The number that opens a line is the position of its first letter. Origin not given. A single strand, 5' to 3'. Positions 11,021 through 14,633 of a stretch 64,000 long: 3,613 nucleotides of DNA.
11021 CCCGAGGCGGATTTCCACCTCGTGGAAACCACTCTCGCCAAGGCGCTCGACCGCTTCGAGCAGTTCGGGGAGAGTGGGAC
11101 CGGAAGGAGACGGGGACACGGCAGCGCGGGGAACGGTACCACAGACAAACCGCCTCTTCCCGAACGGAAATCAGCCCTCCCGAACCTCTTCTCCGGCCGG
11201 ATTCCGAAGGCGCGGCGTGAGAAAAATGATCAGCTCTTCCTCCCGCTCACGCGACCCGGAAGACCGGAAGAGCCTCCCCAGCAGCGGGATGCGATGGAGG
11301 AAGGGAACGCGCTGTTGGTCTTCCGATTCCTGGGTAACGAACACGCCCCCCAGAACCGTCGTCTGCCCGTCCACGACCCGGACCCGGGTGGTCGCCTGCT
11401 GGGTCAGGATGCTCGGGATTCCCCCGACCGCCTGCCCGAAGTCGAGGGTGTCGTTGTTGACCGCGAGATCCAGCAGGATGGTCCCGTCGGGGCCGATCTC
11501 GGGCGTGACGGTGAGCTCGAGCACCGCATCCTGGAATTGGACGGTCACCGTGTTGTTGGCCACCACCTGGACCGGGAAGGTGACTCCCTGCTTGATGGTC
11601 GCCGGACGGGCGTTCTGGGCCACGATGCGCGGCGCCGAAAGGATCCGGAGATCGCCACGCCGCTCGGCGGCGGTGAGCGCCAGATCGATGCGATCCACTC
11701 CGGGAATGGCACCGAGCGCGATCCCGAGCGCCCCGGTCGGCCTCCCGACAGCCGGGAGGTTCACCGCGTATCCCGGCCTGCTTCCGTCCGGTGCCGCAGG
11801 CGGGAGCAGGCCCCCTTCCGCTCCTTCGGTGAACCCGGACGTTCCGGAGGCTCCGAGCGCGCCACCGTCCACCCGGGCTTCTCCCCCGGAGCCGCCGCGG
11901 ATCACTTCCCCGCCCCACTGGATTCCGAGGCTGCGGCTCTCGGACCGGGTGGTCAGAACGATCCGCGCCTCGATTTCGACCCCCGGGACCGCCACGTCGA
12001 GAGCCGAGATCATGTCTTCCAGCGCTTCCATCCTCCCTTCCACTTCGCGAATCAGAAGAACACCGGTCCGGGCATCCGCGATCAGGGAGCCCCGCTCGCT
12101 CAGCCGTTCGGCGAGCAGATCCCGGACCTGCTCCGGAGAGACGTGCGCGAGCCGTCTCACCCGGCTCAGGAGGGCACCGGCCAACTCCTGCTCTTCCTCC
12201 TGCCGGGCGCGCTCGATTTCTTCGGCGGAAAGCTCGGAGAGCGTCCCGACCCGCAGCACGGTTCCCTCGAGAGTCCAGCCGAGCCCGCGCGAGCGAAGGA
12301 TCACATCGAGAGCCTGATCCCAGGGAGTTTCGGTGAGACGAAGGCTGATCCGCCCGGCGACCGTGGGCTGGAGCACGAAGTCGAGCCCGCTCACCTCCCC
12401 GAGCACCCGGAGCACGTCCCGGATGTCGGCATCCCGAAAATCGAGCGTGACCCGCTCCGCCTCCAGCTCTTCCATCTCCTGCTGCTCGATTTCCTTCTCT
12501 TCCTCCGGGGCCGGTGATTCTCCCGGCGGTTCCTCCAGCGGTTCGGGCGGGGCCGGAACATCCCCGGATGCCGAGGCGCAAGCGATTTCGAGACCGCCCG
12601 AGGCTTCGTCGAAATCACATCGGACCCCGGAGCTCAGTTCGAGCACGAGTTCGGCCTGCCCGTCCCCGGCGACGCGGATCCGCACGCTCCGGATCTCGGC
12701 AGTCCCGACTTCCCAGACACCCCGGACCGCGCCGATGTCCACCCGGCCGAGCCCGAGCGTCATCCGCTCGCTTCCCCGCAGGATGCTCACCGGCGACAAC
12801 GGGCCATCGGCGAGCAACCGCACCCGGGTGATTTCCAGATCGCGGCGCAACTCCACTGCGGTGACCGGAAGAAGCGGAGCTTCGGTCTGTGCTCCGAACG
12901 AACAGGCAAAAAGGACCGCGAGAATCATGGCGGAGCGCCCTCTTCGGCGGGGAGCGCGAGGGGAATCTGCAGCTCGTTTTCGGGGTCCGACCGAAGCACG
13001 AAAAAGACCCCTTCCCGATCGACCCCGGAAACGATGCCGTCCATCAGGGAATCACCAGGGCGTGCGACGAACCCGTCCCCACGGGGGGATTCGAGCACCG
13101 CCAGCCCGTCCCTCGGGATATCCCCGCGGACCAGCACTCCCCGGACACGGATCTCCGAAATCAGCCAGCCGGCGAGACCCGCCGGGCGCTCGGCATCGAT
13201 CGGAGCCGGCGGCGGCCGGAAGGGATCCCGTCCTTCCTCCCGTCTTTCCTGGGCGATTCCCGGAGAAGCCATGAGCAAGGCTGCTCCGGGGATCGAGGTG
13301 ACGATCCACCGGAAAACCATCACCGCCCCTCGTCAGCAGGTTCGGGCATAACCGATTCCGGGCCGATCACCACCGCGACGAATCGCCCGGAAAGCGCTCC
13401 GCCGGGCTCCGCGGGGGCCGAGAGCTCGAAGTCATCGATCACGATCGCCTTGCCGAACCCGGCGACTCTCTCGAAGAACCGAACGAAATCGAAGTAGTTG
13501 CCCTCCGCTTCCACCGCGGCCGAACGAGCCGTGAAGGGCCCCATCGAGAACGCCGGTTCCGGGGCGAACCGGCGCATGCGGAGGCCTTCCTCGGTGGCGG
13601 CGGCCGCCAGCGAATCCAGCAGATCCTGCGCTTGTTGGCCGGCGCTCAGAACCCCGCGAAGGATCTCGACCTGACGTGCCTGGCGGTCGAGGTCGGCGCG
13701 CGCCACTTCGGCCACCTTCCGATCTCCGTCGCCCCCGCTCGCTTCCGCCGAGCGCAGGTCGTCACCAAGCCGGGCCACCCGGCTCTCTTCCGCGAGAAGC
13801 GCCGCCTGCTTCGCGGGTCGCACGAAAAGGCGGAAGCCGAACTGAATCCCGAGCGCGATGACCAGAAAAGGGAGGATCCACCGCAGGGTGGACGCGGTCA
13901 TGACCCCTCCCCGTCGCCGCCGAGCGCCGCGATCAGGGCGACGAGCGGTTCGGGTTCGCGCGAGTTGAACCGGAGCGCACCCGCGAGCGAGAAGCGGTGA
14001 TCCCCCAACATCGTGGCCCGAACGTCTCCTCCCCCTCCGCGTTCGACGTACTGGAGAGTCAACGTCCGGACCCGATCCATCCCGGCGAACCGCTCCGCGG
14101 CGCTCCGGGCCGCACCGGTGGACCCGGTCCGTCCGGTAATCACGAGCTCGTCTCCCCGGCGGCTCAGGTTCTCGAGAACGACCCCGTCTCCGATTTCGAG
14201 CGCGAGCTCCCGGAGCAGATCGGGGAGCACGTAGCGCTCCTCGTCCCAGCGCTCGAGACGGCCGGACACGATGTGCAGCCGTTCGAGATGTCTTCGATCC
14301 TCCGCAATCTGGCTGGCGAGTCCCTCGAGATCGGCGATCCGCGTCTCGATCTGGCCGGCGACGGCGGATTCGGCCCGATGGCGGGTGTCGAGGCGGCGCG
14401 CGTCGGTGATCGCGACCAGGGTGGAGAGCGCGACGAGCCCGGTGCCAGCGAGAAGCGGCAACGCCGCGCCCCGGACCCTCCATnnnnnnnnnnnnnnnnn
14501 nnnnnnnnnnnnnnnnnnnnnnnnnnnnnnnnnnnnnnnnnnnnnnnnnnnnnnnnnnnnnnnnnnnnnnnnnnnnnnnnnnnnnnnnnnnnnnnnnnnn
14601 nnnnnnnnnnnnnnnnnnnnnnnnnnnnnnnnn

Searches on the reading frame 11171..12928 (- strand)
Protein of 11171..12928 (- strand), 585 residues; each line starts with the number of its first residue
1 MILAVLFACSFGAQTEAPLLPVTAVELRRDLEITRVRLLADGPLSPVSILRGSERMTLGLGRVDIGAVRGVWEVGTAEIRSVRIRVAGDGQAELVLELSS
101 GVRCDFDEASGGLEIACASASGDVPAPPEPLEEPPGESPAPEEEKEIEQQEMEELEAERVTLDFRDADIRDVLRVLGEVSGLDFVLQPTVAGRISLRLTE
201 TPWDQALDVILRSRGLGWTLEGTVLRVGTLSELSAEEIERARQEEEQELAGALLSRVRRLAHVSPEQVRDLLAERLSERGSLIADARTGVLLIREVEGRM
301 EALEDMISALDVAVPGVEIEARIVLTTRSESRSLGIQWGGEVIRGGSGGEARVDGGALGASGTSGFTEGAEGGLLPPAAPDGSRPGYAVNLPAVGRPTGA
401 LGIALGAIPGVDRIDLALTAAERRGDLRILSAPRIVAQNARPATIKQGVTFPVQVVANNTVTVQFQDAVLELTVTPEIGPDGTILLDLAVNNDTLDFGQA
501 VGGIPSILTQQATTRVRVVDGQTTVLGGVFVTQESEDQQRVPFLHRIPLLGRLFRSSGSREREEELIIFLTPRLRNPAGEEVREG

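Call 19: search_protein_families(library=pfam, proteins=[window:11171-12928:-], max_evalue=0.01)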
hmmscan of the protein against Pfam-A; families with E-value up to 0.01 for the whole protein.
window:11171-12928:- (585 aa): 4 families
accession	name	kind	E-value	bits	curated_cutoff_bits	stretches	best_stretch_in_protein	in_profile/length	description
PF00263.26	Secretin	-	2.4e-44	151.3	27.5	1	420-574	1-167/169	Bacterial type II and III secretion system protein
PF03958.22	Secretin_N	-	8.4e-10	39.2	28.2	1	255-314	1-67/69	Bacterial type II/III secretion system short domain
PF07660.19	STN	-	4.4e-08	33.2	28.4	1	183-228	2-50/52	Secretin and TonB N terminus short domain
PF21305.2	type_II_gspD_N0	-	5e-06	26.7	27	1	162-200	1-39/71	GspD-like, N0 domain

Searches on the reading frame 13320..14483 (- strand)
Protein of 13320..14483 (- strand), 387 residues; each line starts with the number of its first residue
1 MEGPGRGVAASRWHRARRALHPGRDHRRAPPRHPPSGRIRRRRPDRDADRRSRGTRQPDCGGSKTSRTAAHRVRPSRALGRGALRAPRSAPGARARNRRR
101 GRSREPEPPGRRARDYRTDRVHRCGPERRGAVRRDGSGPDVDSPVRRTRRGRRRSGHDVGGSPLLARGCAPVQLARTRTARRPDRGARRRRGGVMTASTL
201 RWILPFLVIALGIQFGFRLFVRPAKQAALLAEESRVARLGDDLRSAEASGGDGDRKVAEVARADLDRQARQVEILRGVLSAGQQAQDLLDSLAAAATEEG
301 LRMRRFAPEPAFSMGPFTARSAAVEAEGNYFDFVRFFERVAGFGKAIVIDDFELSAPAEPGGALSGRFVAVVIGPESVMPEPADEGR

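Call 19: search_protein_families(library=pfam, proteins=[window:13320-14483:-], max_evalue=0.01)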
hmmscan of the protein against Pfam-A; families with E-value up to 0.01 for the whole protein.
window:13320-14483:- (387 aa): 1 family
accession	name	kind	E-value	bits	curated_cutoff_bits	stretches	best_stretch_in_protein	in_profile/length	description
PF04350.18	PilO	-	1e-07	32.6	22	1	262-359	29-126/145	Pilus assembly protein, PilO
